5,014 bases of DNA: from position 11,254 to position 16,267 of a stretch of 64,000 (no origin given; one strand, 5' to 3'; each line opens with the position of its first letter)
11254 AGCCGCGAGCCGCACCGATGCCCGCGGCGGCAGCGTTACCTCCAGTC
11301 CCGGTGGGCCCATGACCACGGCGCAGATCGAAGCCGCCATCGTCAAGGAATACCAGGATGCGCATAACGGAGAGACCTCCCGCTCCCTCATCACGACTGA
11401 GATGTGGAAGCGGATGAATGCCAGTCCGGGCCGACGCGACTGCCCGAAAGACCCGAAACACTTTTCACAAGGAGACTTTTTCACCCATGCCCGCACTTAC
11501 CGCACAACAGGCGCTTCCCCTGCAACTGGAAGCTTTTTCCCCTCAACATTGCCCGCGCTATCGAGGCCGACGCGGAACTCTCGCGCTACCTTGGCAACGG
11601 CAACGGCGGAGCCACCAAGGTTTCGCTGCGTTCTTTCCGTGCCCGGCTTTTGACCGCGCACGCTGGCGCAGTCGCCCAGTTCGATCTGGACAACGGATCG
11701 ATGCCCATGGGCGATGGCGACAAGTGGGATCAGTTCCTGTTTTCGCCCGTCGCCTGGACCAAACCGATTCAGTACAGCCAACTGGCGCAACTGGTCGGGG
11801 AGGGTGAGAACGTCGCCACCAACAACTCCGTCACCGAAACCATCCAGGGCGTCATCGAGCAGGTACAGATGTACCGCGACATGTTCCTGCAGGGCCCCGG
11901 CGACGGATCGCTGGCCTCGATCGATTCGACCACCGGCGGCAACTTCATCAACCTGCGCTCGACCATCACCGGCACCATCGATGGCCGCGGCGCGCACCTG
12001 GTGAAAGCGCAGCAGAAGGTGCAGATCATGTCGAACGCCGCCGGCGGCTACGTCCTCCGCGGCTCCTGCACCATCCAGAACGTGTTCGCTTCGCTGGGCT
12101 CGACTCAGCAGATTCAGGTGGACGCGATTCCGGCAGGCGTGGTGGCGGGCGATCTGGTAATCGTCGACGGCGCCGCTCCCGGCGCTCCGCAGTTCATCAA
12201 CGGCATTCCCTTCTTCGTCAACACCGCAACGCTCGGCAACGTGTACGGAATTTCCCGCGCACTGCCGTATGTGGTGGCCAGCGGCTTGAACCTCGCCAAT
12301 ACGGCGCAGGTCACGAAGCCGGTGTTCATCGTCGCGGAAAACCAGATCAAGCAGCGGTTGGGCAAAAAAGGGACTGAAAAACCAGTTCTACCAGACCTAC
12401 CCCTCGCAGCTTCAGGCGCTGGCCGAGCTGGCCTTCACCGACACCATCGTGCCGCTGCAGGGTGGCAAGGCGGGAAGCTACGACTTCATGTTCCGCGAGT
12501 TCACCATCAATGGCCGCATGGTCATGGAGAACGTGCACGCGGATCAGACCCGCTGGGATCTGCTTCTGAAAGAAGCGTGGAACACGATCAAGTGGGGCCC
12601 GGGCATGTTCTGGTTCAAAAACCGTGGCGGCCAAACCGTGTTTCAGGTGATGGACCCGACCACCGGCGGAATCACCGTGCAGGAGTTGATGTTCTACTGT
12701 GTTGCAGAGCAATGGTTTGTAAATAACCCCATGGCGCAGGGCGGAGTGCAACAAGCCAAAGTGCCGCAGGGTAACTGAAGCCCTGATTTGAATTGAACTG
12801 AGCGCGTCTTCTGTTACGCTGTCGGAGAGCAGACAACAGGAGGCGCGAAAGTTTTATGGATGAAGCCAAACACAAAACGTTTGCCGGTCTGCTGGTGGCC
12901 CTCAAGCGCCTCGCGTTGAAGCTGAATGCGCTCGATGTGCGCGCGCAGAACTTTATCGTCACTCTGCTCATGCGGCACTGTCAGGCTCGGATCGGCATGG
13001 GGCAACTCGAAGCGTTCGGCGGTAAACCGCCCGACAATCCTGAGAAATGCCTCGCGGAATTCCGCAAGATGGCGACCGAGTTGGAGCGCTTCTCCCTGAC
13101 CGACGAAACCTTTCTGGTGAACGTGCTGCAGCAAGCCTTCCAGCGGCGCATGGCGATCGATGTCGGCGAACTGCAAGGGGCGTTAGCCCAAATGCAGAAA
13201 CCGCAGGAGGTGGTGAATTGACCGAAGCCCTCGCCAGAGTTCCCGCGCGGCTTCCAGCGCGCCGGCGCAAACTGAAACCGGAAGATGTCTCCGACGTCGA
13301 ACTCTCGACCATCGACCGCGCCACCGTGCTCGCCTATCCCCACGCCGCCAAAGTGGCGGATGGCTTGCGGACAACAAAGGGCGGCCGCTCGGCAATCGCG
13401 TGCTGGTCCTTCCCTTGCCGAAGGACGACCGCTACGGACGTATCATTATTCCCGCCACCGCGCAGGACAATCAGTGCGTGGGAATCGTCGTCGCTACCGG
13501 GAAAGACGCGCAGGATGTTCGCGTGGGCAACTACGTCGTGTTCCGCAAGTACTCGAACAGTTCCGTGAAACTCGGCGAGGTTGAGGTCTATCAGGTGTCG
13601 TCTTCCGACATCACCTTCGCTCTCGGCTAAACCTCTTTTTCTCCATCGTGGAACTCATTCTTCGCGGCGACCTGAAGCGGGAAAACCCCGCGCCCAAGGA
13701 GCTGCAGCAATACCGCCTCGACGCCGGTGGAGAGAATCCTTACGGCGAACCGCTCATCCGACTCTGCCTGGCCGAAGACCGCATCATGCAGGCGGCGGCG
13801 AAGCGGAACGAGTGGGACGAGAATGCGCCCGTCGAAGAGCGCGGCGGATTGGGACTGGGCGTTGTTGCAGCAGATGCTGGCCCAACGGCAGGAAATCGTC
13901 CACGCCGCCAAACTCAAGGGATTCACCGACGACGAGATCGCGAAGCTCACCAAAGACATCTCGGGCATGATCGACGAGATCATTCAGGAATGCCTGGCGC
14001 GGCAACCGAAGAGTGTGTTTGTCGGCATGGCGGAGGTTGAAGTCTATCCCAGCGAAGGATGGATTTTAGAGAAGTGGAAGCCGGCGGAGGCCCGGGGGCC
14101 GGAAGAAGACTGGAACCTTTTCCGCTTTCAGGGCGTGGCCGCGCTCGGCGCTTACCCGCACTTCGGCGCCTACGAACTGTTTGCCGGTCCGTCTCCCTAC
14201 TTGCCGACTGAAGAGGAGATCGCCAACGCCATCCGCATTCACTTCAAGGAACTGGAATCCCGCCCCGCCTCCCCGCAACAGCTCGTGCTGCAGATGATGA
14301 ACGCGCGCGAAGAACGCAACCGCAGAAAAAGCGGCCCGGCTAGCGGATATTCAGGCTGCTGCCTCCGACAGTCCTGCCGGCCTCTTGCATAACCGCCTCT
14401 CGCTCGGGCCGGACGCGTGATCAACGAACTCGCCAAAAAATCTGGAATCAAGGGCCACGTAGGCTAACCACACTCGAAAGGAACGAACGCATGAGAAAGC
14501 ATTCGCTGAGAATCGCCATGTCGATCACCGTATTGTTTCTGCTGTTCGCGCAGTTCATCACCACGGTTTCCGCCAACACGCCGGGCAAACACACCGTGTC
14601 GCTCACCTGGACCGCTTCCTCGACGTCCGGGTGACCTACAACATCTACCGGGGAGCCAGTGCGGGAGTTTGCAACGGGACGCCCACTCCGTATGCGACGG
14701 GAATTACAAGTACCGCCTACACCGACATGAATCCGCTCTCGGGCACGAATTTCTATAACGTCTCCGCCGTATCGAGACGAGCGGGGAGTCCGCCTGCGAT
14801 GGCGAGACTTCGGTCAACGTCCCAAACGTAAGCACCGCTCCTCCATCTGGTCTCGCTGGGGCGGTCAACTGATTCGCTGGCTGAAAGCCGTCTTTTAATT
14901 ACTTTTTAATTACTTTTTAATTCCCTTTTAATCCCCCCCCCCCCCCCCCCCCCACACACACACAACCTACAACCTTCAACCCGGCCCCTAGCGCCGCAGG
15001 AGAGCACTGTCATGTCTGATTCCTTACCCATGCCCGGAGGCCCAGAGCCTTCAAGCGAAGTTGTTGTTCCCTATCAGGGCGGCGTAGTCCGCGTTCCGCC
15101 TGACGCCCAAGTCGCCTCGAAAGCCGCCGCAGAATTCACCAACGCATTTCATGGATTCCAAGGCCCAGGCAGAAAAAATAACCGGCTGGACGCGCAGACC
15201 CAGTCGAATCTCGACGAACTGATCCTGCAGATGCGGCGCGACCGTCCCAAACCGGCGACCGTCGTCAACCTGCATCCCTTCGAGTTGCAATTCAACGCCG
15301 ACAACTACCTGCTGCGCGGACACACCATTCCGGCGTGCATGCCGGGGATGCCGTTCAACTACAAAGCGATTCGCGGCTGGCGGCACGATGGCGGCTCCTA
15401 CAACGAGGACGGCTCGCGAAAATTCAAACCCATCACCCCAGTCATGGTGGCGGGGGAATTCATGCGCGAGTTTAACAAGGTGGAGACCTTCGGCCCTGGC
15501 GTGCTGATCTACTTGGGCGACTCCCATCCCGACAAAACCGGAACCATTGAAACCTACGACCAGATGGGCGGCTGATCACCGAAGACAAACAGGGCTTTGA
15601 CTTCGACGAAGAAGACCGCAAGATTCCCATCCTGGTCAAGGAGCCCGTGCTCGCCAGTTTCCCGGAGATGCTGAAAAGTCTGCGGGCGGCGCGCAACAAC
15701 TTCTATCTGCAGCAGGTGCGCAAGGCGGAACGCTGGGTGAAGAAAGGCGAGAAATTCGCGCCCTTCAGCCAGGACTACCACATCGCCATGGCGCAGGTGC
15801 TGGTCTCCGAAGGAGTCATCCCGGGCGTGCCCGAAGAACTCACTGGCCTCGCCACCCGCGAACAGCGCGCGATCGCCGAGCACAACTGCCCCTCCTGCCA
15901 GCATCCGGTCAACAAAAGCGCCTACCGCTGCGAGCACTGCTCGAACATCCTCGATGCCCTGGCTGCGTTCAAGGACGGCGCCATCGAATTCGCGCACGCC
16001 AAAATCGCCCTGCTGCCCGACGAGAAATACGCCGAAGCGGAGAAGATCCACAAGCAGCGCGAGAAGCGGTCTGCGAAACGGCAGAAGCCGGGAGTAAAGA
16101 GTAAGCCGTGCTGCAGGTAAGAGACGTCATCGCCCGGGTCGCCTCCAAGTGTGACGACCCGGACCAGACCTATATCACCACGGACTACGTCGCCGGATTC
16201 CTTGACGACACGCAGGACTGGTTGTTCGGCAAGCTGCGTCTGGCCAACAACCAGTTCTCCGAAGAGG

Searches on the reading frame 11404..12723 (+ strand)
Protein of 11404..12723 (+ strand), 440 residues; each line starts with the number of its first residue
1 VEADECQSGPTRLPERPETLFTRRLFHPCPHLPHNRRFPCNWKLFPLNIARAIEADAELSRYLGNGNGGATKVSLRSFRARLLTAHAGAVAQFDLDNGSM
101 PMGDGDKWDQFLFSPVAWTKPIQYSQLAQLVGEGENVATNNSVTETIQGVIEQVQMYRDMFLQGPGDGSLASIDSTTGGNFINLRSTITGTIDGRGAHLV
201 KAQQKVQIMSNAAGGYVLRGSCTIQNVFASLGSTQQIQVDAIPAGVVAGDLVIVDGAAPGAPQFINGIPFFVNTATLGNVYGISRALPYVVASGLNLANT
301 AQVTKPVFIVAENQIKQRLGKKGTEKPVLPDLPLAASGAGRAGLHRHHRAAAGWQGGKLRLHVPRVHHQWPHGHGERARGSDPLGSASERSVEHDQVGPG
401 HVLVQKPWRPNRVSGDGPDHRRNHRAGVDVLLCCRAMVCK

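Call 12: search_protein_families(library=pfam, proteins=[window:11404-12723:+], max_evalue=0.01)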
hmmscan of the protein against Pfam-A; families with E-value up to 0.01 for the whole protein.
window:11404-12723:+ (440 aa): 0 families

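Call 13: search_protein_families(library=phrogs, proteins=[window:11404-12723:+], max_evalue=0.01)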
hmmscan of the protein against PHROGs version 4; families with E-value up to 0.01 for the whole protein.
window:11404-12723:+ (440 aa): 1 family
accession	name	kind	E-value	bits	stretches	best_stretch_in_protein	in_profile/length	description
phrog_10972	-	tail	0.0023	18.4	1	156-279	5-122/343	tail fiber protein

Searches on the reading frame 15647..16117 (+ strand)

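Call 68: search_protein_families(library=pfam, proteins=[window:15647-16117:+], max_evalue=0.05)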
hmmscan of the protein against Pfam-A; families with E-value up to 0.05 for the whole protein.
window:15647-16117:+ (157 aa): 2 families
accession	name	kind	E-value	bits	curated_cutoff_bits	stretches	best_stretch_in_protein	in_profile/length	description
PF09723.15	Zn_ribbon_8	-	0.0045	17.4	34.4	0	93-110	6-23/41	Zinc ribbon domain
PF12773.13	DZR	-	0.0089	16.6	27.3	1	81-99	1-19/45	Double zinc ribbon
